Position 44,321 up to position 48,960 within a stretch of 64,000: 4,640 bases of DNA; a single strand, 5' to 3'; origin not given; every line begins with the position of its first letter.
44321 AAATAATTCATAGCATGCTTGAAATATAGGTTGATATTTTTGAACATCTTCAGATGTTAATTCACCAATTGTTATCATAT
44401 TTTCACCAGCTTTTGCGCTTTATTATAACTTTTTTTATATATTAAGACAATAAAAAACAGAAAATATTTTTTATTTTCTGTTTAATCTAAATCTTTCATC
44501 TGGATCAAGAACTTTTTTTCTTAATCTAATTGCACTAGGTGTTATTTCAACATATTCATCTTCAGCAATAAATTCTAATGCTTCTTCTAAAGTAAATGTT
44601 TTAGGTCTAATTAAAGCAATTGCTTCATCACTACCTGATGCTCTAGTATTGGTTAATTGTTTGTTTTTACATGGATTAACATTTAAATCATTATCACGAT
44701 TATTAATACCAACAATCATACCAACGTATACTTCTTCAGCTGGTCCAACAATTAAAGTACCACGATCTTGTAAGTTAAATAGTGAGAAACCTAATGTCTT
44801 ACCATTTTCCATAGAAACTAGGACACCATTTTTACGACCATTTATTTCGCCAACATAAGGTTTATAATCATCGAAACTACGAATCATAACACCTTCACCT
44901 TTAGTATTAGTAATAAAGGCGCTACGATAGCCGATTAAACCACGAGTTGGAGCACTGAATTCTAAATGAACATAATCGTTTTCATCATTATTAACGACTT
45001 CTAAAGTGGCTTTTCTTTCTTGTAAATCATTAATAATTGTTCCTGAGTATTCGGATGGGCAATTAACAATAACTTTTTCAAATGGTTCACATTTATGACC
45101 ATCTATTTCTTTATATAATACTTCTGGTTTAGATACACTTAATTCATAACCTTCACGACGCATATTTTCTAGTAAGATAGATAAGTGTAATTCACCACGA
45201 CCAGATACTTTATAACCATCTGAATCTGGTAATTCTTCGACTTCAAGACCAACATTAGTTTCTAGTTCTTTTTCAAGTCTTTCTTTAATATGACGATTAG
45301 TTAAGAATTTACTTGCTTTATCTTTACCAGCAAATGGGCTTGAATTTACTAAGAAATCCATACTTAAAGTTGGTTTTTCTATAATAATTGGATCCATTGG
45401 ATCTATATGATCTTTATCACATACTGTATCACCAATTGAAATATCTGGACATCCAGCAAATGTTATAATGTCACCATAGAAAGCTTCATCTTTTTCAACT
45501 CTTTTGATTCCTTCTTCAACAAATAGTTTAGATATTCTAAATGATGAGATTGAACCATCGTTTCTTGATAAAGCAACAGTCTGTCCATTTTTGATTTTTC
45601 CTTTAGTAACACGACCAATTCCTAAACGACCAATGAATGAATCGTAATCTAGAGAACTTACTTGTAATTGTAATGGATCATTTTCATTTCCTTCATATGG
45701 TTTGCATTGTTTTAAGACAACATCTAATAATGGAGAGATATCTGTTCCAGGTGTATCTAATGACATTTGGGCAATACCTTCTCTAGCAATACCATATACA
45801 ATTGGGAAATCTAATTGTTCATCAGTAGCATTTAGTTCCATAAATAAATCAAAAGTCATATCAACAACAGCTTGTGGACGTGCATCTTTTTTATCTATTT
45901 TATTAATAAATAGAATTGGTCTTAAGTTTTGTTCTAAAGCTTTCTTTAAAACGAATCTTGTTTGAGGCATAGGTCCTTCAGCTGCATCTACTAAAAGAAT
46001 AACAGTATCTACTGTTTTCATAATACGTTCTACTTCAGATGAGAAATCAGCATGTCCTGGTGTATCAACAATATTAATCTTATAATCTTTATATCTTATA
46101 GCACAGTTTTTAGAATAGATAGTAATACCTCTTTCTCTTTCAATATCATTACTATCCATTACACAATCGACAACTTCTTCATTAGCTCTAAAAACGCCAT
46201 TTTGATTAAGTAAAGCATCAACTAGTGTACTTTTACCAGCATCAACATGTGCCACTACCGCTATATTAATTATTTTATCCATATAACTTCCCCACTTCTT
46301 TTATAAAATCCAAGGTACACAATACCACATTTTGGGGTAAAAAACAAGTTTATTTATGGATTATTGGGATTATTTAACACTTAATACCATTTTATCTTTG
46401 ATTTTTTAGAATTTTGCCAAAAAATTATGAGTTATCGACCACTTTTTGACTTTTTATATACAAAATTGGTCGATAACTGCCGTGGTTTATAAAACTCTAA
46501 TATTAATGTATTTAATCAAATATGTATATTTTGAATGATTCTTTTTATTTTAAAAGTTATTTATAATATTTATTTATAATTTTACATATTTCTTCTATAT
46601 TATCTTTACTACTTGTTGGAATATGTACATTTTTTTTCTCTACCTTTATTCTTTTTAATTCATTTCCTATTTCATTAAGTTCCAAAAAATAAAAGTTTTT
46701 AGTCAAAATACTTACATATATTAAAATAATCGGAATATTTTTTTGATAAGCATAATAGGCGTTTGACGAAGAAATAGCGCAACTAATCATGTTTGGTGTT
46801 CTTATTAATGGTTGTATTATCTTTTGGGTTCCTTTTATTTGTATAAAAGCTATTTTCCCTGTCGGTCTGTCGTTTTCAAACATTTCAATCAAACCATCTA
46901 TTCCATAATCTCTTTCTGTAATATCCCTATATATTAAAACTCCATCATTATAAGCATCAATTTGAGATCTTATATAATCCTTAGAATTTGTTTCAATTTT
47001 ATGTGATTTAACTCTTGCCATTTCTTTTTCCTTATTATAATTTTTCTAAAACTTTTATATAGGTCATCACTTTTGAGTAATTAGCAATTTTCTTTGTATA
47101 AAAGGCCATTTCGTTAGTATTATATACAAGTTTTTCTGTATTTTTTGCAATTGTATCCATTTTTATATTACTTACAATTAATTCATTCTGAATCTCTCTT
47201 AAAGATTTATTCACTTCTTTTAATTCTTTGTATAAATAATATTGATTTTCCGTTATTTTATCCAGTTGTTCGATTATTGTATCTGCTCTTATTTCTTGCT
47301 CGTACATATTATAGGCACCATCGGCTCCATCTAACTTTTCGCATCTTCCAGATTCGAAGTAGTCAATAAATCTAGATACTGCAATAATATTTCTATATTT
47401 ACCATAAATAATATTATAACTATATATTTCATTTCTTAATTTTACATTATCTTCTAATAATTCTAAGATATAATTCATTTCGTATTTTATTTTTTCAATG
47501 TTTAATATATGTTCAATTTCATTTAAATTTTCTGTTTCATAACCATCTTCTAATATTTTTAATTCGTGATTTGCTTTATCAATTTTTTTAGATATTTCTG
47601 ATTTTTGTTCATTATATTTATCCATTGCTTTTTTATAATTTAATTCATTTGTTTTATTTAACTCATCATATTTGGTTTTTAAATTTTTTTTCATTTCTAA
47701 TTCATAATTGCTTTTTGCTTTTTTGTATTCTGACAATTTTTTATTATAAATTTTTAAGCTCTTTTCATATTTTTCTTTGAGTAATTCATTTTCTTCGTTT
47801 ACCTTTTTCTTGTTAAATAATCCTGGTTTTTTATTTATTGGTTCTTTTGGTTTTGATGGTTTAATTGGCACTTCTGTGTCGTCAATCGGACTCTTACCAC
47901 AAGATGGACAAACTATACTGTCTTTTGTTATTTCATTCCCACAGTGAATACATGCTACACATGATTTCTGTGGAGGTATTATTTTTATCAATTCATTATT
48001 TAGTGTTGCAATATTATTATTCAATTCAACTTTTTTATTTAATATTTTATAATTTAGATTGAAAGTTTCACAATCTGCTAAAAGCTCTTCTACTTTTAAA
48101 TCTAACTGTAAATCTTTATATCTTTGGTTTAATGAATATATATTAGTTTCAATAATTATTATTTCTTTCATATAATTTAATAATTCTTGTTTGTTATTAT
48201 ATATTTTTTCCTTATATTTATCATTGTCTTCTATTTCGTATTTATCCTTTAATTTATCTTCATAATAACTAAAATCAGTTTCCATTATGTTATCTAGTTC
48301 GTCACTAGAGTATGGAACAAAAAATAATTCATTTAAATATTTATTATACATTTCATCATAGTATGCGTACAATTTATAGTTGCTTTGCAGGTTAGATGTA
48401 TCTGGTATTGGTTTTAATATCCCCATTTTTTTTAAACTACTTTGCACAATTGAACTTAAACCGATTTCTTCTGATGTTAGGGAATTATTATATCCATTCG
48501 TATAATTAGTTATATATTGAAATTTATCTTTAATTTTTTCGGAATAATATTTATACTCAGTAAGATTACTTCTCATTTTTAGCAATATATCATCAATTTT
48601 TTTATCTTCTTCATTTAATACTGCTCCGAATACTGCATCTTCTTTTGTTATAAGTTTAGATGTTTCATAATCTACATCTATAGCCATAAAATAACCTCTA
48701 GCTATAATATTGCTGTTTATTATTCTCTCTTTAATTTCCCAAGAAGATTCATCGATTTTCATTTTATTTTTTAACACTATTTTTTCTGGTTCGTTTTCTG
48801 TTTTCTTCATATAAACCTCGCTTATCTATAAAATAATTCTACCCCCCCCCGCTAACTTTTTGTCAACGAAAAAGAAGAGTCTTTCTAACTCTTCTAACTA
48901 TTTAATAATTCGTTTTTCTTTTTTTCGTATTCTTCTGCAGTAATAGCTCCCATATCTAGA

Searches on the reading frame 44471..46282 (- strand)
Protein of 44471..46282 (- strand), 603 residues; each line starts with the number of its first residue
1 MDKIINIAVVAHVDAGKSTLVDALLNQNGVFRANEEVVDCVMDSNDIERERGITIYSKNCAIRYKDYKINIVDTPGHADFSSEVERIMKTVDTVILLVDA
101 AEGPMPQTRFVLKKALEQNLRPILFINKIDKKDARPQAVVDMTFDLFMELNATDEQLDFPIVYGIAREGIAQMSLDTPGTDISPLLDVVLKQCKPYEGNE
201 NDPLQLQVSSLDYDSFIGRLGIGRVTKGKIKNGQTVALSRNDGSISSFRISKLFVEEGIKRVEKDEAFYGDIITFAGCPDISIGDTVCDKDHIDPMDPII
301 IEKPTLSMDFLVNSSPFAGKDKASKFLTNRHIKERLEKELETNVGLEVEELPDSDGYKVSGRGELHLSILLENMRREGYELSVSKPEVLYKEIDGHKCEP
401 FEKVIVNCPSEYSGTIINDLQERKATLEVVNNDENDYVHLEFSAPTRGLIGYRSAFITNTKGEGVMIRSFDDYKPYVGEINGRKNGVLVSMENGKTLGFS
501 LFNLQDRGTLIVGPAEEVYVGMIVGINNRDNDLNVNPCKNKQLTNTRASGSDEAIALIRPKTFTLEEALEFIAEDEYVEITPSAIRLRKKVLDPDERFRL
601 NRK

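Call 5: search_protein_families(library=pfam, proteins=[window:44471-46282:-], max_evalue=0.01)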
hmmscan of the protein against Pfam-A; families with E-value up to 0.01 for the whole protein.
window:44471-46282:- (603 aa): 13 families
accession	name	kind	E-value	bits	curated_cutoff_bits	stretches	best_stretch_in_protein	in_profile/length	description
PF00009.33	GTP_EFTU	-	2.1e-54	184.4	26.5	1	3-191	2-184/188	Elongation factor Tu GTP binding domain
PF21018.2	BipA_C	-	5.3e-47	158.6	23.8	1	485-593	1-109/110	TypA/BipA C-terminal domain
PF00679.30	EFG_C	-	1.1e-19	70.6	27.9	1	398-480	3-85/89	Elongation factor G C-terminus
PF03144.31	GTP_EFTU_D2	-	1.1e-10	42.2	30.3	1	218-288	1-73/73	Elongation factor Tu domain 2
PF01926.29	MMR_HSR1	-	1.8e-08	34.9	21.9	1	7-128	2-113/113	50S ribosome-binding GTPase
PF22042.2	EF-G_D2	-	2.2e-06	28.1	27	1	208-289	6-83/84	Elongation factor G domain 2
PF02421.24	FeoB_N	-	0.00011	22.2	27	1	51-138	31-124/156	Ferrous iron transport protein B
PF00350.29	Dynamin_N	-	0.00018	22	27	0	7-28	1-22/168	Dynamin family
PF14492.12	EFG_III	-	0.00028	21.3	27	1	330-379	19-69/75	Elongation Factor G, domain III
PF00735.24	Septin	-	0.00042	20.1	26.2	1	5-83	5-78/280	Septin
PF09439.16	SRPRB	-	0.0032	17.3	25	0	52-101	31-83/178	Signal recognition particle receptor beta subunit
PF00025.27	Arf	-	0.0037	17.2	22.3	0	54-145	45-141/174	ADP-ribosylation factor family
PF00071.28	Ras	-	0.0052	16.8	21.6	0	52-133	33-118/162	Ras family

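Call 73: find_encoding_contigs(protein=window:44471-46282:-, flank=4000, max_places=10)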
Protein window:44471-46282:- (603 aa): no gene with exactly this product is on record in the collection.
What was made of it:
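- Tried and rejected: An exact TypA look-up to find more strains found nothing on record (call 73).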

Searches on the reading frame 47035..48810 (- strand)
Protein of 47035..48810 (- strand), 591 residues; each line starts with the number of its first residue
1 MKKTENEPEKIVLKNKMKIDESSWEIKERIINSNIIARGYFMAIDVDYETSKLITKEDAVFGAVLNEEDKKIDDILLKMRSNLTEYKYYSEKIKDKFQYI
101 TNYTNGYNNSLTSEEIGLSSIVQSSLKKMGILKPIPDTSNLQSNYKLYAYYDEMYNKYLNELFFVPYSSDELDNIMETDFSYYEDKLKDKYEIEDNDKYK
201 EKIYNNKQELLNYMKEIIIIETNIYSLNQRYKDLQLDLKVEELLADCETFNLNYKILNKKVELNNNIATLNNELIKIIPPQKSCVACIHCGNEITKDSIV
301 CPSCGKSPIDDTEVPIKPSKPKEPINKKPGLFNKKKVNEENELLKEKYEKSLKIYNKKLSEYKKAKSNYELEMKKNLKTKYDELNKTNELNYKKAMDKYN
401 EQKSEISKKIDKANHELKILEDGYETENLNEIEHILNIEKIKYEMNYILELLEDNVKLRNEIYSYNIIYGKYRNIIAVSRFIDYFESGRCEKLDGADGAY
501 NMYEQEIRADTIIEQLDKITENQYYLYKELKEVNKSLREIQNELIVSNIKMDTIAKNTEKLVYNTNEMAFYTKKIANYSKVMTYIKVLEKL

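Call 5: search_protein_families(library=pfam, proteins=[window:47035-48810:-], max_evalue=0.01)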
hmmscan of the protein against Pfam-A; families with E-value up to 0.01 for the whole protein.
window:47035-48810:- (591 aa): 4 families
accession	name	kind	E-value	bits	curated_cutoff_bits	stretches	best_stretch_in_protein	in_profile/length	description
PF13240.11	Zn_Ribbon_1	-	0.0012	19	25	1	287-306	2-21/23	zinc-ribbon domain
PF12773.13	DZR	-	0.0019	18.8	27.3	1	287-308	1-22/45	Double zinc ribbon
PF13248.11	Zn_ribbon_3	-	0.0036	17.2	27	1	285-306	3-24/26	zinc-ribbon domain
PF14712.11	Snapin_Pallidin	-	0.0084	17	29.6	1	498-583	6-86/89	Snapin/Pallidin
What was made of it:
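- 47035..48810 (-): 591-aa cargo gene 1: coiled-coil protein with a central CxxC...CxxC zinc ribbon, function unknown. Only sub-threshold zinc-ribbon Pfam hits (call 5).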

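Call 6: search_protein_families(library=padloc, proteins=[window:47035-48810:-], max_evalue=0.01)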
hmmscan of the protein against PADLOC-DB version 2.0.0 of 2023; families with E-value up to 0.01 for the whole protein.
window:47035-48810:- (591 aa): 0 families

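Call 7: search_protein_families(library=ncbifam, proteins=[window:47035-48810:-], max_evalue=0.01)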
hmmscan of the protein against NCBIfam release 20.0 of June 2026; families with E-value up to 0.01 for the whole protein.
window:47035-48810:- (591 aa): 0 families

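Call 10: find_encoding_contigs(protein=window:47035-48810:-, flank=3000, max_places=10)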
Protein window:47035-48810:- (591 aa): 5 contigs read that carry it; 5 places shown.
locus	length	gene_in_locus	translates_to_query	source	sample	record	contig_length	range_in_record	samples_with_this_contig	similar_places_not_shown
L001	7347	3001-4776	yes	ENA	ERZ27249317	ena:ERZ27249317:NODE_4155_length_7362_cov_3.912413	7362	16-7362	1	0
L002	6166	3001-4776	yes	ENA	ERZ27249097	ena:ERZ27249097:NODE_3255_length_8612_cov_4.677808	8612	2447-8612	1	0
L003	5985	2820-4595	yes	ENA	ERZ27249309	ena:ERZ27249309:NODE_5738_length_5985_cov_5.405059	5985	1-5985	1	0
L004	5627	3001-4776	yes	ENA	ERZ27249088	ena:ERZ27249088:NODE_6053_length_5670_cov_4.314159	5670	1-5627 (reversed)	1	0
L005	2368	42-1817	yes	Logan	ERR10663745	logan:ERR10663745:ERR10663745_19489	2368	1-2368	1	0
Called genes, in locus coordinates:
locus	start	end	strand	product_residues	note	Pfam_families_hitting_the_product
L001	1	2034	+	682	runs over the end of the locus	?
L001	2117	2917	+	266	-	PF13248:Zn_ribbon_3 (faint), PF17032:Zn_ribbon_15 (faint), PF18912:DZR_2 (faint), PF24463:DUF7577 (faint), PF12773:DZR, PF13240:Zn_Ribbon_1 (weak), PF09851:SHOCT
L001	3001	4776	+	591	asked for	-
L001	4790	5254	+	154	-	PF14280:DUF4365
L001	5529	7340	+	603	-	PF00009:GTP_EFTU, PF01926:MMR_HSR1, PF22042:EF-G_D2 (faint), PF03144:GTP_EFTU_D2, PF00679:EFG_C, PF21018:BipA_C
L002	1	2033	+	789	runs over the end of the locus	PF01588:tRNA_bind, PF03483:B3_4, PF03484:B5, PF17759:tRNA_synthFbeta, PF03147:FDX-ACB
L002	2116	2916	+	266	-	PF13248:Zn_ribbon_3 (faint), PF17032:Zn_ribbon_15 (faint), PF18912:DZR_2 (faint), PF24463:DUF7577 (faint), PF12773:DZR, PF13240:Zn_Ribbon_1 (weak), PF09851:SHOCT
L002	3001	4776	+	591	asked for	-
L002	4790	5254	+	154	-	PF14280:DUF4365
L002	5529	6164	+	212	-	?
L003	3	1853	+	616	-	?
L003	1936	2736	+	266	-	PF13248:Zn_ribbon_3 (faint), PF17032:Zn_ribbon_15 (faint), PF18912:DZR_2 (faint), PF24463:DUF7577 (faint), PF12773:DZR, PF13240:Zn_Ribbon_1 (weak), PF09851:SHOCT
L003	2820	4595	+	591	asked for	-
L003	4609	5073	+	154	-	PF14280:DUF4365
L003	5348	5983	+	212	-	?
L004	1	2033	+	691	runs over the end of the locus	?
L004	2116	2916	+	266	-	PF13248:Zn_ribbon_3 (faint), PF17032:Zn_ribbon_15 (faint), PF18912:DZR_2 (faint), PF24463:DUF7577 (faint), PF12773:DZR, PF13240:Zn_Ribbon_1 (weak), PF09851:SHOCT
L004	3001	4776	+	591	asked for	-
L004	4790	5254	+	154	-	PF14280:DUF4365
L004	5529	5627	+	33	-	?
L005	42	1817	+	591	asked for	-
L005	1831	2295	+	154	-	PF14280:DUF4365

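Call 14: find_homologous_proteins(query=window:47035-48810:-, max_evalue=0.001)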
Query window:47035-48810:- (591 aa): 14 proteins with E <= 0.001 among 8000 candidates.
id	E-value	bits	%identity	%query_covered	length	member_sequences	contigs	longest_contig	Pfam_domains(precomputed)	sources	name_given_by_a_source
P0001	0.0e+0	1253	100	100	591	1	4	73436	-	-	-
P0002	5.8e-49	185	37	73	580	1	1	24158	-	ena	-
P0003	9.9e-49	185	34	73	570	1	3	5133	-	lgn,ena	-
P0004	1.6e-48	184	34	73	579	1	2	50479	-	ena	-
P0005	1.9e-45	174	37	65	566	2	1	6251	-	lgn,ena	-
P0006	8.5e-31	125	36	46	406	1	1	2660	-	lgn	-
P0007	1.2e-30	125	37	46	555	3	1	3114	-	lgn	-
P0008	2.1e-29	121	27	65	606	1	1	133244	-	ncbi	-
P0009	7.4e-28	116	31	46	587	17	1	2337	-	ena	-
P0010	1.1e-25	108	32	46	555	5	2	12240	-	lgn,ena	-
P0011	5.5e-25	106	27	75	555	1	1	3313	-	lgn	-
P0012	5.6e-24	103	33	46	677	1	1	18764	-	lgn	-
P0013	4.5e-23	100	30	66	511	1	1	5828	-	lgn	-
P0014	1.6e-18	85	29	50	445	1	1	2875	-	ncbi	-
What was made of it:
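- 47035..48810 (-): 14 homologues in 5.8 billion proteins (call 14).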

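Call 15: find_encoding_contigs(protein=P0002, flank=4000, max_places=3)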
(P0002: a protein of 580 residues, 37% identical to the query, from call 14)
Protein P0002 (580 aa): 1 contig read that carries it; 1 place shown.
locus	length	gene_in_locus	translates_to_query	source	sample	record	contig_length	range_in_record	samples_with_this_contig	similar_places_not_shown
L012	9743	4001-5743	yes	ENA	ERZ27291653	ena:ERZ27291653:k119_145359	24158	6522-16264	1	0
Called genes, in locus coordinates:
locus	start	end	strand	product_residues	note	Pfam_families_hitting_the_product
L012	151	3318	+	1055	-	PF08341:TED (weak), PF13620:CarboxypepD_reg (faint), PF17210:SdrD_B (faint), PF11974:bMG3 (faint), PF17802:SpaA, PF22904:NOMO1-like_2nd (faint), PF17802:SpaA, PF17802:SpaA, +1 more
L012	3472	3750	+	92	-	-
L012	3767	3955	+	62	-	-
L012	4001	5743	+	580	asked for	-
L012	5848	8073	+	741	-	-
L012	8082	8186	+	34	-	-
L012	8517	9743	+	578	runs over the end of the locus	PF00501:AMP-binding, PF13193:AMP-binding_C (weak)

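Call 16: find_encoding_contigs(protein=P0004, flank=4000, max_places=3)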
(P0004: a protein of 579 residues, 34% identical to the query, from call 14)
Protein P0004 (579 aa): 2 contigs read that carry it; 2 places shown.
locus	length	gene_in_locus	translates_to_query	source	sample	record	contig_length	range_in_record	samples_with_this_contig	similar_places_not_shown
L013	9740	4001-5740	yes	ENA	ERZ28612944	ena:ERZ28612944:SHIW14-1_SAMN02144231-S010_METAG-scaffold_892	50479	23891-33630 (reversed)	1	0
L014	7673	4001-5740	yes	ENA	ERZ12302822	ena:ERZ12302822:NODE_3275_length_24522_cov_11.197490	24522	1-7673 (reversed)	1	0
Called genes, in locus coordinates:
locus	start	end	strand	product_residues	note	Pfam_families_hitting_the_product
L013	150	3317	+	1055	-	PF08341:TED (weak), PF13620:CarboxypepD_reg (faint), PF17210:SdrD_B (faint), PF11974:bMG3 (faint), PF17802:SpaA, PF22904:NOMO1-like_2nd (faint), PF17802:SpaA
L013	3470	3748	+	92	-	-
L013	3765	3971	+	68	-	-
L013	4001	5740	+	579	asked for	-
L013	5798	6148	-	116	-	PF12844:HTH_19 (weak), PF13560:HTH_31, PF01381:HTH_3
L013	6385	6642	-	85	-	PF12844:HTH_19 (weak), PF01381:HTH_3 (faint)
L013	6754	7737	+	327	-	PF00072:Response_reg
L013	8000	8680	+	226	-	PF08797:HIRAN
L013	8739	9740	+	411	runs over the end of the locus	PF13855:LRR_8 (faint), PF13306:LRR_5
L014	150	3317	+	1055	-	PF08341:TED (weak), PF13620:CarboxypepD_reg (faint), PF17210:SdrD_B (faint), PF11974:bMG3 (faint), PF17802:SpaA, PF22904:NOMO1-like_2nd (faint), PF17802:SpaA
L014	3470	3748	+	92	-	-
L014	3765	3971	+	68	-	-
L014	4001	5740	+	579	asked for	-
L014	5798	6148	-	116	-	PF12844:HTH_19 (weak), PF13560:HTH_31, PF01381:HTH_3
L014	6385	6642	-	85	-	PF12844:HTH_19 (weak), PF01381:HTH_3 (faint)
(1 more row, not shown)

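Call 17: find_encoding_contigs(protein=P0008, flank=4000, max_places=3)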
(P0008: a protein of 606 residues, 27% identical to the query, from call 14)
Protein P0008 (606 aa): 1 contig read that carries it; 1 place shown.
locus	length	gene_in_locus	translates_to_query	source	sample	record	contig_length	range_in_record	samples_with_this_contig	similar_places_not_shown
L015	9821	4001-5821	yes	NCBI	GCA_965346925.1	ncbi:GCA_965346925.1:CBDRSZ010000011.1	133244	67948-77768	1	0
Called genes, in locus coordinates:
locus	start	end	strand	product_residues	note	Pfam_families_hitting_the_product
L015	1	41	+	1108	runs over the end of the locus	PF21445:ADDB_N, PF12705:PDDEXK_1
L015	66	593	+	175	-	-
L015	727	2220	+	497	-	PF14821:Thr_synth_N, PF00291:PALP, PF24857:THR4_C (weak)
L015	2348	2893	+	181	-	PF21349:RUBY_RBDX, PF00210:Ferritin (weak), PF02915:Rubrerythrin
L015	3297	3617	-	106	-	PF12844:HTH_19 (weak), PF13443:HTH_26 (faint)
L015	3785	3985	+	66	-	-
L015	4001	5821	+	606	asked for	-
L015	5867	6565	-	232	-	PF00239:Resolvase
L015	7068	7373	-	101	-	PF01381:HTH_3, PF13443:HTH_26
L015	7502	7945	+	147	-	-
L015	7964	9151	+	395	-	-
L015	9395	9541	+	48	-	-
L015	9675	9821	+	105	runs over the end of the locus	PF19609:DUF6114 (weak)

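Call 18: find_related_loci(query=window:47035-48810:-, collection=genome_contigs, flank=6000)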
Query window:47035-48810:- (591 aa) in genome_contigs; peptide patterns used: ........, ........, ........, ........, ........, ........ (x = any residue, [..] = any of these).
61 stretches matched a pattern, but none encodes a relative of the query by tblastn (E <= 1e-3).
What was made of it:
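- Tried and rejected: The species-representative genome scan with the 591-aa protein found no relative (call 18).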

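Call 41: search_solved_structures(query=window:47035-48810:-, max_evalue=1)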
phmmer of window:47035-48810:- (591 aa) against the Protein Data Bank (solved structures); distinct sequences matched with E-value up to 1: 1.
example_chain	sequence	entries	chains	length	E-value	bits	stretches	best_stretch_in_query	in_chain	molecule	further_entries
4jpn_A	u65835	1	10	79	0.17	13.7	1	518-576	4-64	Minor spike protein H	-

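Call 43: search_protein_families(library=phrogs, proteins=[window:47035-48810:-], max_evalue=0.01)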
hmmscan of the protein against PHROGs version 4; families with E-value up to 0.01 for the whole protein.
window:47035-48810:- (591 aa): 0 families
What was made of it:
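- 47035..48810 (-): No PADLOC, NCBIfam or PHROG hit (calls 6, 7, 43).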

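Call 62: predict_structure(alignment_id=A1)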
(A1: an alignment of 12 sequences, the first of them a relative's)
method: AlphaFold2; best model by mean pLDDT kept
length: 591 residues; sequences in the alignment: 12
mean_pLDDT: 61.2   pTM: 0.38
mean pLDDT of the five models: 61.2, 60.8, 56.5, 55.2, 54.6
residues with pLDDT >= 90: 49; 70-90: 225; 50-70: 95; < 50: 222
segments of 3 or more residues with pLDDT < 50: 1-167, 284-311, 547-554, 556-558, 582-591
pLDDT, mean of each block of 10 residues (from residue 1): 26 34 34 26 26 28 30 33 31 33 29 29 38 33 27 35 42 54 68 82 89 91 87 83 70 66 81 83 44 35 40 69 80 77 85 86 83 78 79 86 91 86 56 73 89 90 88 87 90 90 85 70 69 66 47 49 54 59 44 38
secondary structure, 60 per line:
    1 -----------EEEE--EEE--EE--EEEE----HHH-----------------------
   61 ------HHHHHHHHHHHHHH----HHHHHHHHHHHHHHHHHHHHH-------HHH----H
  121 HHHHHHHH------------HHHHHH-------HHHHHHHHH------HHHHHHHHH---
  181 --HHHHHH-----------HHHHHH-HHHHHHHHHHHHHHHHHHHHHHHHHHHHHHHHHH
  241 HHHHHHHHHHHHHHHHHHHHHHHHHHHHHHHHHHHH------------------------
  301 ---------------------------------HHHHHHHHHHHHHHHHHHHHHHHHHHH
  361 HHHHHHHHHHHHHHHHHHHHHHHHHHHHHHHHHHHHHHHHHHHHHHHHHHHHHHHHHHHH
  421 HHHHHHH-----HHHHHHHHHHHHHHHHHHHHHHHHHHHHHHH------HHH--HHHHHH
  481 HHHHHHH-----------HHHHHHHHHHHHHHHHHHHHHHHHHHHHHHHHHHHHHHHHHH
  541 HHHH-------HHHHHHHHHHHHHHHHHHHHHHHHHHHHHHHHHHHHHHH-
elements in order: E12-15 E18-20 E27-30 H67-80 H85-105 H120-128 H141-146 H154-162 H169-177 H183-188 H200-205 H207-276 H334-427 H433-463 H475-487 H499-544 H552-590
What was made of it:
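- Tried and rejected: The AlphaFold model of the 591-aa protein was poor (pLDDT 61, pTM 0.38, call 62).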

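Call 67: fold_search(model_id=the predicted structure, library=pdb)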
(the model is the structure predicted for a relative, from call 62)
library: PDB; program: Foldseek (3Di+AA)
matches with E <= 10: 50; with E <= 0.001: 0
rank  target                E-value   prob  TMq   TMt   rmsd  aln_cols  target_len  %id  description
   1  7n6g_3I               4.1e-01  0.38  0.14  0.19  50.1       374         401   12  C1 of central pair (released 2022-05-18)
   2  8j07_i9               5.8e-01  0.06  0.08  0.05  63.9       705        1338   11  96nm repeat of human respiratory doublet microtubule and associated axonemal complexes (released 2023-07-26)
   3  9fqr_H9               9.6e-01  0.05  0.10  0.05  73.9       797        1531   13  96-nm repeat of axonemal doublet microtubules from bovine sperm (released 2025-03-26)
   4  9fqr_H8               1.1e+00  0.07  0.12  0.05  47.0       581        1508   14  96-nm repeat of axonemal doublet microtubules from bovine sperm (released 2025-03-26)
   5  8j07_i8               1.1e+00  0.05  0.10  0.05  59.5       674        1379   11  96nm repeat of human respiratory doublet microtubule and associated axonemal complexes (released 2023-07-26)
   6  7kzn_C                1.2e+00  0.02  0.07  0.05  65.5       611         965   12  Outer dynein arm core subcomplex from C. reinhardtii (released 2021-01-20)
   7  5lki_A                1.2e+00  0.30  0.19  0.09  18.0       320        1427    9  Cryo-EM structure of the Tc toxin TcdA1 in its pore state (released 2016-08-31)
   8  7n6g_3H               2.0e+00  0.13  0.14  0.23  52.9       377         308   13  C1 of central pair (released 2022-05-18)
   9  9e5c_1t               2.2e+00  0.02  0.08  0.04  70.6       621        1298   12  Cryo-EM structure of 96 nm repeat of microtubule doublet from T. brucei flagellum (released 2025-03-12)
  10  6rw9_A                2.6e+00  0.11  0.14  0.04  23.8       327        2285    8  Cryo-EM structure of Morganella morganii TcdA4 (released 2019-10-23)
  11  6l7e_A                2.9e+00  0.18  0.20  0.06  19.7       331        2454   11  Toxin Complex TcdA1-TcdB1-TccC2 (released 2020-11-04)
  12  8glv_Do               2.9e+00  0.09  0.13  0.06  46.8       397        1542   10  96-nm repeat unit of doublet microtubules from Chlamydomonas reinhardtii flagella (released 2023-05-31)
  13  7sqc_O1               3.0e+00  0.09  0.12  0.11  46.0       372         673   10  Ciliary C1 central pair apparatus isolated from Chlamydomonas reinhardtii (released 2022-04-13)
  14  8otz_EX               3.2e+00  0.03  0.08  0.11  83.7       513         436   10  48-nm repeat of the native axonemal doublet microtubule from bovine sperm (released 2023-11-22)
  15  8otz_EZ               3.7e+00  0.02  0.08  0.11  88.3       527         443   10  48-nm repeat of the native axonemal doublet microtubule from bovine sperm (released 2023-11-22)
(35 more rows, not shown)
